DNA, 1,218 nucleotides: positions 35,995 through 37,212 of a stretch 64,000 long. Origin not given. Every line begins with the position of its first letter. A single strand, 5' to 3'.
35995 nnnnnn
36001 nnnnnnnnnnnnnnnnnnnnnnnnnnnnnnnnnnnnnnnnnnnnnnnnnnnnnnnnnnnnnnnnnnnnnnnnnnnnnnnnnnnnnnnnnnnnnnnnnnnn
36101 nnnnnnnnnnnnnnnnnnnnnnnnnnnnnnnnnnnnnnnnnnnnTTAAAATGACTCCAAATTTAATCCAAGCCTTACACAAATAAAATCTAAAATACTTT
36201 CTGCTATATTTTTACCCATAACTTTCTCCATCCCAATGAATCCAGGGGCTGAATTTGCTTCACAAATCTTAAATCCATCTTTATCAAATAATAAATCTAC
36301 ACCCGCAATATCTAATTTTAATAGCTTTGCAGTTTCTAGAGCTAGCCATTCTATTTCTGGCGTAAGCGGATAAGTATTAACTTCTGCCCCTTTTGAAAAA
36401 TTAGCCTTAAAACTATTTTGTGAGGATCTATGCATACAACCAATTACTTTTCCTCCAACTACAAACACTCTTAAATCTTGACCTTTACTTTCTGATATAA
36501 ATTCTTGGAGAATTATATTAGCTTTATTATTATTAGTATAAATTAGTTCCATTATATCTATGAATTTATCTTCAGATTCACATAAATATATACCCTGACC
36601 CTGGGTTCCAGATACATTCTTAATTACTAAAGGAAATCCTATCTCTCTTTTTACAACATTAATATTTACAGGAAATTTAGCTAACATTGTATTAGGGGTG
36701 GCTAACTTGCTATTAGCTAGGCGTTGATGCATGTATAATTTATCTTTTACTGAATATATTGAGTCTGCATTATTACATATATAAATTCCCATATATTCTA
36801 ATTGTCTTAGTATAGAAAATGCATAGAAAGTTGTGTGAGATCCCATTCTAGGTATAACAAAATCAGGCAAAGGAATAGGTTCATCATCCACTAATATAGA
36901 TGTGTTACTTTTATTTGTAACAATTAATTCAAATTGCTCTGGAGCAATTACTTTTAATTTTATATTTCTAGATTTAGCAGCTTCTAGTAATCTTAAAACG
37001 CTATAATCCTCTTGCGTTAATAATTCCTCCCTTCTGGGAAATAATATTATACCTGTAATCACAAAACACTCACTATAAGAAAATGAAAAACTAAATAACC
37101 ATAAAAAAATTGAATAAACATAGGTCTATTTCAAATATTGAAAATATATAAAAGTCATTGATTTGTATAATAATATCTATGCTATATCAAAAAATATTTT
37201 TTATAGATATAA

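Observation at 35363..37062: RimK-type ATP-grasp ligase translationally coupled (TAATG) to an EgtC/YafJ-type Ntn amidotransferase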

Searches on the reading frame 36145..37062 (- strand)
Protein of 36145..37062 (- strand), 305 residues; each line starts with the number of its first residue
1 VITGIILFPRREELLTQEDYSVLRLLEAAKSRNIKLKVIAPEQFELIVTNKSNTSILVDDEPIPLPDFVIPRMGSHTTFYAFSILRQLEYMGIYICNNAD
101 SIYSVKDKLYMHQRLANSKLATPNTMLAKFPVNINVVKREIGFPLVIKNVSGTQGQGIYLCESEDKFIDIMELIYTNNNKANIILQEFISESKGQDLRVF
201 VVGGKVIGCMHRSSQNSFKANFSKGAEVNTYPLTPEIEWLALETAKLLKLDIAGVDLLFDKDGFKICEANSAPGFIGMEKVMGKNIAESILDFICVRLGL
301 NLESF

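Call 3: search_protein_families(library=pfam, proteins=[window:36145-37062:-], max_evalue=0.01)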
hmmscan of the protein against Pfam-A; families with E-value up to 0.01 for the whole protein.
window:36145-37062:- (305 aa): 8 families
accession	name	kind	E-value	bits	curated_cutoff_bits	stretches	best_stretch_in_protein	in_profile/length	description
PF08443.16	RimK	-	3.4e-46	157.7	21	1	106-294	2-188/188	RimK-like ATP-grasp domain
PF18030.7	Rimk_N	-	4.5e-19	69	26.4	1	17-102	10-94/94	RimK PreATP-grasp domain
PF02955.21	GSH-S_ATP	-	3.4e-15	56.4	23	1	121-256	11-150/175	Prokaryotic glutathione synthetase, ATP-grasp domain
PF02655.19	ATP-grasp_3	-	4.8e-07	30.4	23.2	1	106-271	2-155/160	ATP-grasp domain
PF14397.11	ATPgrasp_ST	-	3.1e-06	27.1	31.4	0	96-189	10-101/278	Sugar-transfer associated ATP-grasp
PF02222.28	ATP-grasp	-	8.7e-05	22.7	27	1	114-190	2-77/179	ATP-grasp domain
PF07478.18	Dala_Dala_lig_C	-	0.00031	20.7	24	1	136-276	30-179/204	D-ala D-ala ligase C-terminus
PF02786.22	CPSase_L_D2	-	0.0021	18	19.8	1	137-197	33-97/211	Carbamoyl-phosphate synthase L chain, ATP binding domain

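Call 4: search_protein_families(library=ncbifam, proteins=[window:36145-37062:-], max_evalue=0.01)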
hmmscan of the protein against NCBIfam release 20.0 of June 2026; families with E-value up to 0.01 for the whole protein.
window:36145-37062:- (305 aa): 38 families (the best 25 are shown)
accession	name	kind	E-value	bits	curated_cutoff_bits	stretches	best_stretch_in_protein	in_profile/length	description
TIGR00768.1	rimK_fam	subfamily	4.5e-68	229.6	143.4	1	19-294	10-276/276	RimK family alpha-L-glutamate ligase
NF007764.0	PRK10446.1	equivalog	2.9e-48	164.7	331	1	20-295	13-287/300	30S ribosomal protein S6--L-glutamate ligase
NF040720.1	MptN_Meth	equivalog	2.8e-47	161.2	350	1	17-294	9-290/291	tetrahydromethanopterin:alpha-L-glutamate ligase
TIGR02144.1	LysX_arch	equivalog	2.3e-40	138.4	275.6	1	25-295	15-276/281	lysine biosynthesis protein LysX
TIGR04443.1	F420_CofF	equivalog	3.6e-28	98.4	300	1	76-291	61-275/283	coenzyme gamma-F420-2:alpha-L-glutamate ligase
NF003573.0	PRK05246.1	equivalog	3.1e-20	72.2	272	1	79-295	96-310/316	glutathione synthase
TIGR01380.1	glut_syn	equivalog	8.2e-20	71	299.05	1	80-294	96-308/312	glutathione synthase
NF009110.0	PRK12458.1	subfamily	5.3e-18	65.1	408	1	89-270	117-301/349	glutathione synthetase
TIGR04356.1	grasp_GAK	hypoth_equivalog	5.1e-17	61.9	300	1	20-296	11-285/287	GAK system ATP-grasp enzyme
TIGR02068.2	cya_phycin_syn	equivalog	8.6e-17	60.4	850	2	105-213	211-315/862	cyanophycin synthetase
NF010623.0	PRK14016.1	subfamily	3.1e-13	48.8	877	2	106-213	213-316/871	cyanophycin synthetase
NF009402.0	PRK12767.1-1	equivalog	6.3e-08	31.8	218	1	88-194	95-198/329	carbamoyl phosphate synthase-like protein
NF002563.0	PRK02186.1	subfamily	8.7e-08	30.9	625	1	97-190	97-189/890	argininosuccinate lyase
NF002378.0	PRK01372.1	subfamily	1.7e-07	30.2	243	1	107-276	100-274/305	D-alanine--D-alanine ligase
TIGR03103.1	trio_acet_GNAT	equivalog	3.1e-07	29.3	569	1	103-211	293-396/547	N-acetylglutaminylglutamine synthetase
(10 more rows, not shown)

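Call 10: find_homologous_proteins(query=window:36145-37062:-)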
Query window:36145-37062:- (305 aa): 3694 proteins with E <= 0.001 among 4904 candidates; the best 120 are listed.
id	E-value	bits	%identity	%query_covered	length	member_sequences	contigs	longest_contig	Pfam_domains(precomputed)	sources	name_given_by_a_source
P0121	8.4e-198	673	100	100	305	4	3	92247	PF18030.8,PF02955.22,PF14397.12,PF08443.17,PF02655.20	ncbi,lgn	ncbi:MAG: RimK family alpha-L-glutamate ligase [Rickettsiales bacterium]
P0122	3.7e-175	599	87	100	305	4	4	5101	PF18030.8,PF02955.22,PF08443.17,PF02655.20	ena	-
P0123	4.6e-173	592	87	98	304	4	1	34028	PF18030.8,PF02955.22,PF08443.17,PF02655.20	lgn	-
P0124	5.1e-169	579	86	98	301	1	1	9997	PF18030.8,PF02955.22,PF14397.12,PF08443.17,PF02655.20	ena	-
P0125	5.7e-169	579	84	99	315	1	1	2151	PF18030.8,PF02955.22,PF14397.12,PF08443.17,PF02655.20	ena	-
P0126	7.1e-148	510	73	99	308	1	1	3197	PF18030.8,PF02955.22,PF08443.17,PF02655.20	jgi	jgi:RimK family alpha-L-glutamate ligase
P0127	7.8e-148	509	72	99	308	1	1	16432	PF18030.8,PF02955.22,PF08443.17,PF02655.20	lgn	-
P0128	3.5e-146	504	73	99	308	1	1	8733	PF18030.8,PF02955.22,PF02222.28,PF08443.17,PF02655.20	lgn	-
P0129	9.9e-146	503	71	99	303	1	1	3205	PF18030.8,PF02955.22,PF08443.17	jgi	jgi:gamma-F420-2:alpha-L-glutamate ligase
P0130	8.4e-145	500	73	98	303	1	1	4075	PF18030.8,PF02955.22,PF02786.23,PF08443.17,PF02655.20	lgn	-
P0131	4.3e-144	497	71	98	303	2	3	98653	PF18030.8,PF02955.22,PF08443.17,PF02655.20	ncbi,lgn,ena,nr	ncbi:MAG: RimK family alpha-L-glutamate ligase [Chlamydiales bacterium]|nr:RimK family alpha-L-gluta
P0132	2.4e-143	495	72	99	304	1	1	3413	PF18030.8,PF02955.22,PF02222.28,PF08443.17,PF02655.20,PF07478.19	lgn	-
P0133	1.0e-142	493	71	99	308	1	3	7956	PF18030.8,PF02955.22,PF08443.17,PF02655.20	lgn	-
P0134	2.8e-142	491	69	100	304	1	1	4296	PF18030.8,PF02955.22,PF08443.17,PF02655.20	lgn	-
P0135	3.7e-142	491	71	99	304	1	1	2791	PF18030.8,PF02955.22,PF14397.12,PF02222.28,PF08443.17,PF02655.20,PF07478.19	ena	-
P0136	6.2e-142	490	71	99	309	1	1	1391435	PF18030.8,PF02955.22,PF14397.12,PF08443.17,PF02655.20,PF07478.19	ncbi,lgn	-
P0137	7.0e-142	490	72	99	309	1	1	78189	PF18030.8,PF02955.22,PF08443.17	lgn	-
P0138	2.9e-141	488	71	99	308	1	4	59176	PF18030.8,PF02955.22,PF08443.17,PF02655.20,PF07478.19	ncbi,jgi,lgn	jgi:gamma-F420-2:alpha-L-glutamate ligase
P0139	3.2e-141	488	72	99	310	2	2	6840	PF18030.8,PF02955.22,PF08443.17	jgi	jgi:gamma-F420-2:alpha-L-glutamate ligase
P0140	3.4e-141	488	69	100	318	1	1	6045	PF18030.8,PF02955.22,PF08443.17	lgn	-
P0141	3.6e-141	488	70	99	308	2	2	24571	PF18030.8,PF02955.22,PF08443.17,PF02655.20,PF05770.17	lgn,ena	-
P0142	8.5e-141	486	68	99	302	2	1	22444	PF18030.8,PF02955.22,PF08443.17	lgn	-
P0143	8.7e-141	486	70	98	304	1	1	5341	PF18030.8,PF02955.22,PF08443.17,PF02655.20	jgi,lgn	jgi:gamma-F420-2:alpha-L-glutamate ligase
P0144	8.7e-141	486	71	99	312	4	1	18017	PF18030.8,PF02955.22,PF08443.17,PF02655.20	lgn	-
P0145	9.8e-141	486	69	99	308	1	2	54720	PF18030.8,PF02955.22,PF08443.17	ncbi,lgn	-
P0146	1.9e-140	485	69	99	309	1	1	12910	PF18030.8,PF02955.22,PF08443.17,PF02655.20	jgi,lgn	jgi:RimK family alpha-L-glutamate ligase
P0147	3.2e-140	485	69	99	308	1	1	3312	PF18030.8,PF02955.22,PF08443.17,PF02655.20,PF07478.19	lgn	-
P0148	4.9e-140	484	69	99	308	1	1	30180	PF18030.8,PF02955.22,PF08443.17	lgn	-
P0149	1.3e-139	482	69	99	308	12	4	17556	PF18030.8,PF02955.22,PF08443.17,PF02655.20,PF07478.19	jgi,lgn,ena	jgi:RimK family alpha-L-glutamate ligase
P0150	1.5e-139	482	71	99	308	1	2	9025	PF18030.8,PF02955.22,PF14397.12,PF02222.28,PF08443.17,PF02655.20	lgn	-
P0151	6.0e-139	480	71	99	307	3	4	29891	PF18030.8,PF02955.22,PF08443.17,PF02655.20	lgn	-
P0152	7.0e-139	480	70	99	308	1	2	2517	PF18030.8,PF02955.22,PF08443.17,PF02655.20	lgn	-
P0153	7.6e-139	480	68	99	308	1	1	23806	PF18030.8,PF02955.22,PF08443.17,PF02655.20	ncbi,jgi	ncbi:MAG: hypothetical protein DGJ47_000500 [Rickettsiaceae bacterium]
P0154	1.4e-138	479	69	99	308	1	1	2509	PF18030.8,PF02955.22,PF08443.17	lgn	-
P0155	4.5e-138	477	69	99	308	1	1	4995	PF18030.8,PF02955.22,PF08443.17,PF07478.19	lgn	-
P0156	4.6e-138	477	69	98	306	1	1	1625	PF18030.8,PF02955.22,PF02222.28,PF08443.17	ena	-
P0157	9.1e-138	476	70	99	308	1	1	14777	PF18030.8,PF02955.22,PF08443.17,PF02655.20,PF07478.19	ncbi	-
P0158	9.2e-138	476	69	98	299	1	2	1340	PF18030.8,PF02955.22,PF14397.12,PF02222.28,PF08443.17,PF02655.20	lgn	-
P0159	9.4e-138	476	68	98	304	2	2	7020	PF18030.8,PF02955.22,PF14397.12,PF08443.17,PF02655.20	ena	-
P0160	1.1e-137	476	70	98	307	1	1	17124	PF18030.8,PF02955.22,PF08443.17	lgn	-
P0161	1.8e-137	475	68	98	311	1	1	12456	PF18030.8,PF02955.22,PF08443.17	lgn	-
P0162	2.0e-137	475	70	99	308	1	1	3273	PF18030.8,PF02955.22,PF08443.17,PF02655.20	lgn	-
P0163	2.1e-137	475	69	99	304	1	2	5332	PF18030.8,PF02955.22,PF08443.17,PF02655.20,PF07478.19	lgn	-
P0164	4.1e-137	474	69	97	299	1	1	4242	PF18030.8,PF02955.22,PF08443.17,PF02655.20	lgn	-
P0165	4.7e-137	474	70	99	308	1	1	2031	PF18030.8,PF02955.22,PF08443.17,PF02655.20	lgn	-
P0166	5.9e-137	474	68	100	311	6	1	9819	PF18030.8,PF02955.22,PF14397.12,PF08443.17,PF02655.20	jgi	jgi:gamma-F420-2:alpha-L-glutamate ligase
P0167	6.6e-137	474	68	99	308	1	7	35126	PF18030.8,PF02955.22,PF08443.17,PF02655.20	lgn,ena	-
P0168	1.1e-136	473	66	99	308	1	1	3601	PF18030.8,PF02955.22,PF08443.17,PF02655.20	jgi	jgi:RimK family alpha-L-glutamate ligase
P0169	2.0e-136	472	68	99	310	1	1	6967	PF18030.8,PF02955.22,PF14397.12,PF08443.17,PF02655.20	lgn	-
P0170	2.9e-136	472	67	99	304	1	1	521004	PF18030.8,PF02955.22,PF08443.17,PF02655.20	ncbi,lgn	-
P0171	3.2e-136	471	68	99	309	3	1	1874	PF18030.8,PF02955.22,PF08443.17,PF02655.20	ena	-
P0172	4.0e-136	471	68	98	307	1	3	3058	PF18030.8,PF02955.22,PF08443.17,PF02655.20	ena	-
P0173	4.4e-136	471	68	99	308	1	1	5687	PF18030.8,PF02955.22,PF08443.17,PF02655.20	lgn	-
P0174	4.7e-136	471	68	99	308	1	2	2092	PF18030.8,PF02955.22,PF08443.17,PF02655.20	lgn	-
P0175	4.7e-136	471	67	99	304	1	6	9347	PF18030.8,PF02955.22,PF08443.17,PF02655.20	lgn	-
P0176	4.9e-136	471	69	99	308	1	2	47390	PF18030.8,PF02955.22,PF08443.17,PF02655.20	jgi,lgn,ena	jgi:gamma-F420-2:alpha-L-glutamate ligase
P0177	5.0e-136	471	69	99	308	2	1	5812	PF18030.8,PF02955.22,PF08443.17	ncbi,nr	ncbi:RimK family alpha-L-glutamate ligase [Gammaproteobacteria bacterium]|nr:RimK family alpha-L-glu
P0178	5.1e-136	471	69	99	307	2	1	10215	PF18030.8,PF02955.22,PF08443.17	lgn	-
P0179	6.0e-136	470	69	99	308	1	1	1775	PF18030.8,PF02955.22,PF08443.17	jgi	jgi:RimK family alpha-L-glutamate ligase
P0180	6.0e-136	470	68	99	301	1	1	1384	PF18030.8,PF02955.22,PF14397.12,PF02222.28,PF08443.17,PF02655.20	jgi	-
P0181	8.2e-136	470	68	98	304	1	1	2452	PF18030.8,PF02955.22,PF08443.17,PF02655.20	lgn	-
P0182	3.5e-135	468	69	99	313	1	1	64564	PF18030.8,PF02955.22,PF08443.17,PF02655.20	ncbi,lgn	-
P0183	3.9e-135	468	66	98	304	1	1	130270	PF18030.8,PF02955.22,PF08443.17,PF02655.20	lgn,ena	-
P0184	5.2e-135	467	67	99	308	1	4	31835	PF18030.8,PF02955.22,PF08443.17,PF02655.20,PF07478.19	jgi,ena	jgi:gamma-F420-2:alpha-L-glutamate ligase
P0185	1.2e-134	466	67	99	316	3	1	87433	PF18030.8,PF02955.22,PF08443.17,PF02655.20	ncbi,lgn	-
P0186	1.3e-134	466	66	99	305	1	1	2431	PF18030.8,PF02955.22,PF02222.28,PF08443.17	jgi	jgi:gamma-F420-2:alpha-L-glutamate ligase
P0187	1.9e-134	466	66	99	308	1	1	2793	PF18030.8,PF02955.22,PF08443.17,PF02655.20,PF07478.19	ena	-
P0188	5.4e-134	464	67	99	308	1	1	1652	PF18030.8,PF02955.22,PF08443.17,PF02655.20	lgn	-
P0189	6.3e-134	464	67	99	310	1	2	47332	PF18030.8,PF02955.22,PF08443.17,PF02655.20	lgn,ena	-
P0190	6.8e-134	464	65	99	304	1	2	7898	PF18030.8,PF02955.22,PF08443.17,PF02655.20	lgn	-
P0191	1.1e-133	463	68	99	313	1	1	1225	PF18030.8,PF02955.22,PF08443.17,PF02655.20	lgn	-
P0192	1.1e-133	463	67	100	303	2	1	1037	PF18030.8,PF02955.22,PF02786.23,PF08443.17,PF02655.20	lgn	-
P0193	1.8e-133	462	66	99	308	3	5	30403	PF18030.8,PF02955.22,PF08443.17,PF02655.20,PF07478.19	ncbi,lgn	-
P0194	7.4e-133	460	65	99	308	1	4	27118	PF18030.8,PF02955.22,PF08443.17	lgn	-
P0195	8.7e-133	460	65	99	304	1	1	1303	PF18030.8,PF02955.22,PF08443.17,PF02655.20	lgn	-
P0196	9.8e-133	460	66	98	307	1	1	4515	PF18030.8,PF02955.22,PF08443.17,PF02655.20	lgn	-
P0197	1.6e-132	459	66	98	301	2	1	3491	PF18030.8,PF02955.22,PF08443.17,PF02655.20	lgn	-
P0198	2.5e-132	459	65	99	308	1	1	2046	PF18030.8,PF02955.22,PF08443.17,PF02655.20,PF07478.19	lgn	-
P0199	4.3e-132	458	67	97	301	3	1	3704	PF18030.8,PF02955.22,PF08443.17,PF02655.20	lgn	-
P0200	6.5e-132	457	67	98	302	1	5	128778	PF18030.8,PF02955.22,PF14397.12,PF02222.28,PF08443.17,PF02655.20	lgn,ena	-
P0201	9.1e-132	457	66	99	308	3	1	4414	PF18030.8,PF02955.22,PF08443.17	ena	-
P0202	1.0e-131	457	66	99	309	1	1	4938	PF18030.8,PF02955.22,PF08443.17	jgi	-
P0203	1.0e-131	457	65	98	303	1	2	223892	PF18030.8,PF02955.22,PF08443.17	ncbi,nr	ncbi:RimK family alpha-L-glutamate ligase [Thiotrichales bacterium 19S11-10]|nr:RimK family alpha-L-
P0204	1.1e-131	456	68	99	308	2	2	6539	PF18030.8,PF02955.22,PF14397.12,PF02222.28,PF08443.17,PF02655.20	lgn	-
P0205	3.3e-131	455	66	98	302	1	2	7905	PF18030.8,PF02955.22,PF14397.12,PF02222.28,PF08443.17,PF02655.20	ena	-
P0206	1.3e-130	453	65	99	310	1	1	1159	PF18030.8,PF02955.22,PF08443.17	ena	-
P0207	2.1e-130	452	64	99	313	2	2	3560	PF18030.8,PF02955.22,PF14397.12,PF02222.28,PF08443.17,PF02655.20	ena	-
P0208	1.7e-129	449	66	99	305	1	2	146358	PF18030.8,PF02955.22,PF08443.17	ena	-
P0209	8.5e-129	447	65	98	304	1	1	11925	PF18030.8,PF02955.22,PF08443.17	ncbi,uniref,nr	ncbi:ATP-grasp domain-containing protein [Facilibium subflavum]|uniref:ATP-grasp domain-containing p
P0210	9.0e-129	447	64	98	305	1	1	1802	PF18030.8,PF02955.22,PF08443.17,PF02655.20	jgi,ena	-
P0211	2.5e-128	445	64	100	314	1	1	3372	PF18030.8,PF02955.22,PF14397.12,PF02222.28,PF08443.17,PF02655.20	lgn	-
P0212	3.0e-128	445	65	98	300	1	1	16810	PF18030.8,PF02955.22,PF08443.17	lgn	-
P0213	1.4e-127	443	63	99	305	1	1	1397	PF18030.8,PF02955.22,PF02786.23,PF02222.28,PF08443.17,PF02655.20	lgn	-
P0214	2.2e-127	442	63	98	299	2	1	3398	PF18030.8,PF02955.22,PF08443.17,PF02655.20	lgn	-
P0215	3.0e-127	442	64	99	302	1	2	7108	PF18030.8,PF02955.22,PF08443.17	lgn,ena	-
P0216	3.1e-127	442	63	98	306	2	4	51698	PF18030.8,PF02955.22,PF14397.12,PF02222.28,PF08443.17,PF02655.20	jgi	jgi:gamma-F420-2:alpha-L-glutamate ligase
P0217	4.4e-127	441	66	98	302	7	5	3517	PF18030.8,PF02955.22,PF08443.17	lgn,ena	-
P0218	7.7e-127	441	63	99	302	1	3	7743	PF18030.8,PF02955.22,PF08443.17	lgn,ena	-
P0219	7.7e-127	441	63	99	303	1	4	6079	PF18030.8,PF02955.22,PF14397.12,PF08443.17,PF02655.20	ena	-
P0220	4.5e-126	438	62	99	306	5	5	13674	PF18030.8,PF02955.22,PF14397.12,PF08443.17,PF02655.20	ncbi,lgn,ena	-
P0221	5.3e-126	438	62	98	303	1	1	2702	PF18030.8,PF02955.22,PF08443.17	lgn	-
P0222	7.9e-126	437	63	98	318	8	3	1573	PF18030.8,PF02955.22,PF14397.12,PF02222.28,PF08443.17,PF02655.20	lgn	-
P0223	8.5e-126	437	62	99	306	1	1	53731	PF18030.8,PF02955.22,PF14397.12,PF08443.17,PF02655.20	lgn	-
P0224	1.2e-125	437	62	97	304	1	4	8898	PF18030.8,PF02955.22,PF14397.12,PF02222.28,PF08443.17,PF02655.20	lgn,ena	-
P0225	1.6e-125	436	63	99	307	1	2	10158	PF18030.8,PF02955.22,PF14397.12,PF08443.17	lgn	-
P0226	1.9e-125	436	61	99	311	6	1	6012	PF18030.8,PF02955.22,PF08443.17,PF02655.20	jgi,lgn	-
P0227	2.1e-125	436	61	98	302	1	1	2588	PF18030.8,PF02955.22,PF14397.12,PF08443.17,PF02655.20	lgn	-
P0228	2.6e-125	436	62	99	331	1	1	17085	PF18030.8,PF02955.22,PF14397.12,PF02222.28,PF08443.17,PF02655.20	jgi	jgi:gamma-F420-2:alpha-L-glutamate ligase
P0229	5.6e-125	434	61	98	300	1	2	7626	PF18030.8,PF02955.22,PF02222.28,PF08443.17,PF02655.20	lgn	-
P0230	8.4e-125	434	63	97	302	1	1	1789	PF18030.8,PF02955.22,PF14397.12,PF08443.17,PF02655.20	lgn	-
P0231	8.8e-125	434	64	99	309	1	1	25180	PF18030.8,PF02955.22,PF14397.12,PF08443.17,PF02655.20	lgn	-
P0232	1.1e-124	434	62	97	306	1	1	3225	PF18030.8,PF02955.22,PF14397.12,PF08443.17,PF02655.20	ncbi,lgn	-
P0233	1.4e-124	433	62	97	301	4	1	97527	PF18030.8,PF02955.22,PF14397.12,PF02222.28,PF08443.17,PF02655.20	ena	-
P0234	1.4e-124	433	61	97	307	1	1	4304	PF18030.8,PF02955.22,PF14397.12,PF02222.28,PF08443.17,PF02655.20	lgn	-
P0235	1.5e-124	433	63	98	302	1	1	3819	PF18030.8,PF02955.22,PF14397.12,PF08443.17,PF02655.20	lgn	-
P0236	1.9e-124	433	63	98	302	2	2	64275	PF18030.8,PF02955.22,PF14397.12,PF08443.17,PF02655.20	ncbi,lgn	-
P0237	3.5e-124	432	64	98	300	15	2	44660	PF18030.8,PF02955.22,PF14397.12,PF02222.28,PF08443.17,PF02655.20,PF07478.19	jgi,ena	jgi:gamma-F420-2:alpha-L-glutamate ligase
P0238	7.3e-124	431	63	97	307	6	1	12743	PF18030.8,PF02955.22,PF14397.12,PF02786.23,PF02222.28,PF08443.17,PF02655.20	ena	-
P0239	7.6e-124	431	63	97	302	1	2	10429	PF18030.8,PF02955.22,PF14397.12,PF08443.17,PF02655.20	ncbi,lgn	-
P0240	9.3e-124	430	61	97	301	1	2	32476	PF18030.8,PF02955.22,PF14397.12,PF08443.17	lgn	-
